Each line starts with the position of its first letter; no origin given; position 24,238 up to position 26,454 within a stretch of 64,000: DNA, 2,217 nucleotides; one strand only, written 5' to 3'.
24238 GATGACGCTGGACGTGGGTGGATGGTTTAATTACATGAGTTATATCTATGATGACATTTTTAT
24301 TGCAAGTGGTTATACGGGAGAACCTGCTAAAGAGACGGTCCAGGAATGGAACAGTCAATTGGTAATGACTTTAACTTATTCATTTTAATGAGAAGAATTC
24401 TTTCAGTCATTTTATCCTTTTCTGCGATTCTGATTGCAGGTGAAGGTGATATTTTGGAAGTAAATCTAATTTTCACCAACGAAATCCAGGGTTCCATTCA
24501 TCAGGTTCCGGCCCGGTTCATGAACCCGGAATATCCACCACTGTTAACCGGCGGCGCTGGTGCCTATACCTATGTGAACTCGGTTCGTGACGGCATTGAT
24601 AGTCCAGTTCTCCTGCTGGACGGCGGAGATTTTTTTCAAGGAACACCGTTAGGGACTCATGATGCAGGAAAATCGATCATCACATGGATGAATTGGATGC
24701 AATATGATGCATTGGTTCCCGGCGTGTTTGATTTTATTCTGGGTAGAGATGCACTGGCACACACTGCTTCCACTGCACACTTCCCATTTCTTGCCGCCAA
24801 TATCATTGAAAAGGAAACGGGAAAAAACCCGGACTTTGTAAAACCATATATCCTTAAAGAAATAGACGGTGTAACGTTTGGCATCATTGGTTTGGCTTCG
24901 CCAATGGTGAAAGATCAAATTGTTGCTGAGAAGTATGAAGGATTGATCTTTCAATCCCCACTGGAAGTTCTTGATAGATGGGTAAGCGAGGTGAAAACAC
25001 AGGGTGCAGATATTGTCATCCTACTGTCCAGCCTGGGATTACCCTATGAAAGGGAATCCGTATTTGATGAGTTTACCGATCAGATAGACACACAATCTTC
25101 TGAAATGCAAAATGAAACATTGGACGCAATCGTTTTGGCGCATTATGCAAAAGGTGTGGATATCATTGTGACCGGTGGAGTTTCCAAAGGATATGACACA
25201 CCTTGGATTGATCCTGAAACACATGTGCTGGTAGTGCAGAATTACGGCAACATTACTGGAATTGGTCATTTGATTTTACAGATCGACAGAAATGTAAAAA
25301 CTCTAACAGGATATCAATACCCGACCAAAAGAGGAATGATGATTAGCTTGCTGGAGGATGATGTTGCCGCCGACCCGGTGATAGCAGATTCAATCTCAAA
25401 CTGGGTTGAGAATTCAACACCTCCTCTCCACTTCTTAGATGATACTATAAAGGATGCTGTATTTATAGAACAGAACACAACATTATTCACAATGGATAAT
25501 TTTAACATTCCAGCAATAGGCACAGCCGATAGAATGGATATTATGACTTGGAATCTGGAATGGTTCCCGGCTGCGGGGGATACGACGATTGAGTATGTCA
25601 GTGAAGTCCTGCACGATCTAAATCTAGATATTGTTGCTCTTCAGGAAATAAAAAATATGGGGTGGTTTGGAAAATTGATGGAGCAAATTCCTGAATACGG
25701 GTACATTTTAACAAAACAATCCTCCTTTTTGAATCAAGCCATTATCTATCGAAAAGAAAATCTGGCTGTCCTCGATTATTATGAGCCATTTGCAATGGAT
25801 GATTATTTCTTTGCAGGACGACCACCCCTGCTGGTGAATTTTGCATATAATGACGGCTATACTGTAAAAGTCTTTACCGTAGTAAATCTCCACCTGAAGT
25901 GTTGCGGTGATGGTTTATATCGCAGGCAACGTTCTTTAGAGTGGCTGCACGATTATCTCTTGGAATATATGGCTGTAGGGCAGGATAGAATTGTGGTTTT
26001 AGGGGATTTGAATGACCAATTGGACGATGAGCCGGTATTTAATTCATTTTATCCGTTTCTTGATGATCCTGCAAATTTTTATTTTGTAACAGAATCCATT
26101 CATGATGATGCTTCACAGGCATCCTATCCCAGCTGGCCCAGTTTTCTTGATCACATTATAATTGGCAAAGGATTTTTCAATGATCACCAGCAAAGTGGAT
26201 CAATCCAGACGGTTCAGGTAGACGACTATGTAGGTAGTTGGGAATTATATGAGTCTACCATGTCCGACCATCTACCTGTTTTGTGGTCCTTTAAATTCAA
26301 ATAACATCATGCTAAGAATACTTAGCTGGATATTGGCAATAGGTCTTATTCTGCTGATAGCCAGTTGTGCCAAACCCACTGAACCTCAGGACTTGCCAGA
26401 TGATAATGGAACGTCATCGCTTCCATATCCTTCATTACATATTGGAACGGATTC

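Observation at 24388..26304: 5'-nucleotidase-like domain with catalytic residues replaced, fused to an intact EEP domain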

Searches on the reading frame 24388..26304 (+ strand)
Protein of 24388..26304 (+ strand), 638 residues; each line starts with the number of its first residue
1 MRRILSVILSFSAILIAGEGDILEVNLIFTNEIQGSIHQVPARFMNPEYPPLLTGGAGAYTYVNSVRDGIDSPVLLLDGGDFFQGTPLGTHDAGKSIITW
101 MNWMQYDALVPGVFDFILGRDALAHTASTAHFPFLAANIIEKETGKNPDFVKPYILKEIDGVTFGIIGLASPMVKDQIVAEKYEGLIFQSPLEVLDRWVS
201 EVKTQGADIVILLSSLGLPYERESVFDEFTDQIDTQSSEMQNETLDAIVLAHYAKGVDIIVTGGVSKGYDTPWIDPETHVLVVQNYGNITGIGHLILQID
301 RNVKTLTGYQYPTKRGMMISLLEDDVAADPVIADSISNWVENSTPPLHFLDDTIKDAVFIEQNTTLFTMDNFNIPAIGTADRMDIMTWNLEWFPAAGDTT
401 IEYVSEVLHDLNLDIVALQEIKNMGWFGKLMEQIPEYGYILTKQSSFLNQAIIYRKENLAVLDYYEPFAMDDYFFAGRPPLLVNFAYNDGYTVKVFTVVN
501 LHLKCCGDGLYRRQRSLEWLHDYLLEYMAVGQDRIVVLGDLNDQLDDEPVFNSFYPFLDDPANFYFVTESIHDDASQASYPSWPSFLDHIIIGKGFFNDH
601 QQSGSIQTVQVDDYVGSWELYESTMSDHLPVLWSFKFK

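Call 3: search_protein_families(library=pfam, proteins=[window:24388-26304:+], max_evalue=1)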
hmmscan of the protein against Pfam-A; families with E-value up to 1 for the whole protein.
window:24388-26304:+ (638 aa): 2 families
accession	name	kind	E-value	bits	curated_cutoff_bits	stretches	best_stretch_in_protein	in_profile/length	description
PF03372.29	Exo_endo_phos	-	4.4e-12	46.6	24.5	1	386-628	1-225/225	Endonuclease/Exonuclease/phosphatase family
PF22669.2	Exo_endo_phos2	-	0.021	14.8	27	0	482-546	119-182/288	Endonuclease/Exonuclease/phosphatase family 2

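Call 4: search_protein_families(library=ncbifam, proteins=[window:24388-26304:+], max_evalue=1)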
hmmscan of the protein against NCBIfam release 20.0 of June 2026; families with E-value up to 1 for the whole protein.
window:24388-26304:+ (638 aa): 18 families
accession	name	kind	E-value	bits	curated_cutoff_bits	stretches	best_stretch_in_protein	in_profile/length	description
TIGR04486.1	thiosulf_SoxB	equivalog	7.2e-23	80.7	550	1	57-220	118-279/556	thiosulfohydrolase SoxB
NF041198.1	UshA_like_PCGU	equivalog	8.6e-21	74.1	275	1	62-221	55-217/519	UshA-like (seleno)protein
NF006934.0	PRK09419.1-1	subfamily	6.6e-20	70.4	1646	1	74-344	669-914/1174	multifunctional 2',3'-cyclic-nucleotide 2'-phosphodiesterase/3'-nucleotidase/5'-nucleotidase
NF007109.1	PRK09558.1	equivalog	1.2e-17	63.9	600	1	60-254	62-256/550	bifunctional UDP-sugar hydrolase/5'-nucleotidase UshA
NF006938.0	PRK09420.1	equivalog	4.4e-15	55.1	486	1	63-252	60-258/648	bifunctional 2',3'-cyclic-nucleotide 2'-phosphodiesterase/3'-nucleotidase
TIGR01390.1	CycNucDiestase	equivalog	8.4e-13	47.7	883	1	60-223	35-212/626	2',3'-cyclic-nucleotide 2'-phosphodiesterase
NF040549.1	Nt5e_LPXTG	exception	2.8e-11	42.4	1050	1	24-205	98-267/731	cell surface ecto-5'-nucleotidase Nt5e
NF006936.0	PRK09419.1-3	equivalog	1.8e-10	39.1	2542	1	61-255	92-300/1212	multifunctional 2',3'-cyclic-nucleotide 2'-phosphodiesterase/3'-nucleotidase/5'-nucleotidase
TIGR01530.1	nadN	equivalog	2.2e-08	33.1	436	1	63-218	41-194/550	NAD nucleotidase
NF008871.0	PRK11907.1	equivalog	3.1e-08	32.2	1266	1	74-223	161-326/814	bifunctional 2',3'-cyclic-nucleotide 2'-phosphodiesterase/3'-nucleotidase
NF006937.0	PRK09419.1-4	equivalog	4.9e-08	30.8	2554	1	74-225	69-238/1411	multifunctional 2',3'-cyclic-nucleotide 2'-phosphodiesterase/3'-nucleotidase/5'-nucleotidase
NF006933.0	PRK09418.1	equivalog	7.1e-07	27.7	1419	1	60-219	72-257/780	bifunctional 2',3'-cyclic-nucleotide 2'-phosphodiesterase/3'-nucleotidase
NF047875.1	5nuc_LPXTG_Strp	exception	1.4e-05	23.7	1050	1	124-252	159-289/684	surface-anchored 5'-nucleotidase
NF006935.0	PRK09419.1-2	equivalog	4.4e-05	21.3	2801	1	75-259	93-294/1445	multifunctional 2',3'-cyclic-nucleotide 2'-phosphodiesterase/3'-nucleotidase/5'-nucleotidase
TIGR00633.1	xth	equivalog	0.00027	20.5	99.05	1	383-542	1-151/255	exodeoxyribonuclease III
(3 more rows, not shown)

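Call 5: search_solved_structures(query=window:24388-26304:+, max_evalue=0.01, show_alignments=4)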
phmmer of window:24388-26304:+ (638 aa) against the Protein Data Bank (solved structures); distinct sequences matched with E-value up to 0.01: 39.
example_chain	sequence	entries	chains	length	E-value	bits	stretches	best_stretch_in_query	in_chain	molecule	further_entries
3ivd_A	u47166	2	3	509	2.5e-17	65.8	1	24-301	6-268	Nucleotidase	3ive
7qgm_A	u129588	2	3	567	3.3e-12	49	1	6-219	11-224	5'-nucleotidase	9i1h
4h2f_A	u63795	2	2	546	2.2e-11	46.2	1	22-219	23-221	5'-nucleotidase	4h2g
7jv8_A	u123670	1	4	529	2.7e-11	45.9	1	23-219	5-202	5'-nucleotidase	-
9r0d_A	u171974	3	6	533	2.7e-11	45.9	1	23-219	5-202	5'-nucleotidase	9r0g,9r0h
5eqv_A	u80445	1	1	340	2.7e-11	45.9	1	75-221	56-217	bifunctional 2',3'-cyclic nucleotide 2'-phosphodiesterase/3'-nucleotidase periplasmic prec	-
6xuq_A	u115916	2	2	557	2.8e-11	45.9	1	24-219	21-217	5'-nucleotidase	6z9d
7jv9_A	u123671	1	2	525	3.3e-11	45.6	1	24-219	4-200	5'-nucleotidase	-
4h1s_A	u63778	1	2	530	3.4e-11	45.6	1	24-219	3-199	5'-nucleotidase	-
4h2i_A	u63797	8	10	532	3.7e-11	45.5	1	24-219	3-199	5'-nucleotidase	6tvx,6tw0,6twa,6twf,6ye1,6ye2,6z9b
6s7f_A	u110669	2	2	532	3.7e-11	45.5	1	24-219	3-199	5'-nucleotidase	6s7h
8znz_A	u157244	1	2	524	3.8e-11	45.4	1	24-219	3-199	5'-nucleotidase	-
9p1m_A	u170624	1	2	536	3.8e-11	45.4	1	24-219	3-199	5'-nucleotidase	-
9hd5_A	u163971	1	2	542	3.9e-11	45.4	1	24-219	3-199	5'-nucleotidase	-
6vc9_A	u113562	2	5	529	4.2e-11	45.3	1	24-219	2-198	5'-nucleotidase, ecto (CD73), isoform CRA_a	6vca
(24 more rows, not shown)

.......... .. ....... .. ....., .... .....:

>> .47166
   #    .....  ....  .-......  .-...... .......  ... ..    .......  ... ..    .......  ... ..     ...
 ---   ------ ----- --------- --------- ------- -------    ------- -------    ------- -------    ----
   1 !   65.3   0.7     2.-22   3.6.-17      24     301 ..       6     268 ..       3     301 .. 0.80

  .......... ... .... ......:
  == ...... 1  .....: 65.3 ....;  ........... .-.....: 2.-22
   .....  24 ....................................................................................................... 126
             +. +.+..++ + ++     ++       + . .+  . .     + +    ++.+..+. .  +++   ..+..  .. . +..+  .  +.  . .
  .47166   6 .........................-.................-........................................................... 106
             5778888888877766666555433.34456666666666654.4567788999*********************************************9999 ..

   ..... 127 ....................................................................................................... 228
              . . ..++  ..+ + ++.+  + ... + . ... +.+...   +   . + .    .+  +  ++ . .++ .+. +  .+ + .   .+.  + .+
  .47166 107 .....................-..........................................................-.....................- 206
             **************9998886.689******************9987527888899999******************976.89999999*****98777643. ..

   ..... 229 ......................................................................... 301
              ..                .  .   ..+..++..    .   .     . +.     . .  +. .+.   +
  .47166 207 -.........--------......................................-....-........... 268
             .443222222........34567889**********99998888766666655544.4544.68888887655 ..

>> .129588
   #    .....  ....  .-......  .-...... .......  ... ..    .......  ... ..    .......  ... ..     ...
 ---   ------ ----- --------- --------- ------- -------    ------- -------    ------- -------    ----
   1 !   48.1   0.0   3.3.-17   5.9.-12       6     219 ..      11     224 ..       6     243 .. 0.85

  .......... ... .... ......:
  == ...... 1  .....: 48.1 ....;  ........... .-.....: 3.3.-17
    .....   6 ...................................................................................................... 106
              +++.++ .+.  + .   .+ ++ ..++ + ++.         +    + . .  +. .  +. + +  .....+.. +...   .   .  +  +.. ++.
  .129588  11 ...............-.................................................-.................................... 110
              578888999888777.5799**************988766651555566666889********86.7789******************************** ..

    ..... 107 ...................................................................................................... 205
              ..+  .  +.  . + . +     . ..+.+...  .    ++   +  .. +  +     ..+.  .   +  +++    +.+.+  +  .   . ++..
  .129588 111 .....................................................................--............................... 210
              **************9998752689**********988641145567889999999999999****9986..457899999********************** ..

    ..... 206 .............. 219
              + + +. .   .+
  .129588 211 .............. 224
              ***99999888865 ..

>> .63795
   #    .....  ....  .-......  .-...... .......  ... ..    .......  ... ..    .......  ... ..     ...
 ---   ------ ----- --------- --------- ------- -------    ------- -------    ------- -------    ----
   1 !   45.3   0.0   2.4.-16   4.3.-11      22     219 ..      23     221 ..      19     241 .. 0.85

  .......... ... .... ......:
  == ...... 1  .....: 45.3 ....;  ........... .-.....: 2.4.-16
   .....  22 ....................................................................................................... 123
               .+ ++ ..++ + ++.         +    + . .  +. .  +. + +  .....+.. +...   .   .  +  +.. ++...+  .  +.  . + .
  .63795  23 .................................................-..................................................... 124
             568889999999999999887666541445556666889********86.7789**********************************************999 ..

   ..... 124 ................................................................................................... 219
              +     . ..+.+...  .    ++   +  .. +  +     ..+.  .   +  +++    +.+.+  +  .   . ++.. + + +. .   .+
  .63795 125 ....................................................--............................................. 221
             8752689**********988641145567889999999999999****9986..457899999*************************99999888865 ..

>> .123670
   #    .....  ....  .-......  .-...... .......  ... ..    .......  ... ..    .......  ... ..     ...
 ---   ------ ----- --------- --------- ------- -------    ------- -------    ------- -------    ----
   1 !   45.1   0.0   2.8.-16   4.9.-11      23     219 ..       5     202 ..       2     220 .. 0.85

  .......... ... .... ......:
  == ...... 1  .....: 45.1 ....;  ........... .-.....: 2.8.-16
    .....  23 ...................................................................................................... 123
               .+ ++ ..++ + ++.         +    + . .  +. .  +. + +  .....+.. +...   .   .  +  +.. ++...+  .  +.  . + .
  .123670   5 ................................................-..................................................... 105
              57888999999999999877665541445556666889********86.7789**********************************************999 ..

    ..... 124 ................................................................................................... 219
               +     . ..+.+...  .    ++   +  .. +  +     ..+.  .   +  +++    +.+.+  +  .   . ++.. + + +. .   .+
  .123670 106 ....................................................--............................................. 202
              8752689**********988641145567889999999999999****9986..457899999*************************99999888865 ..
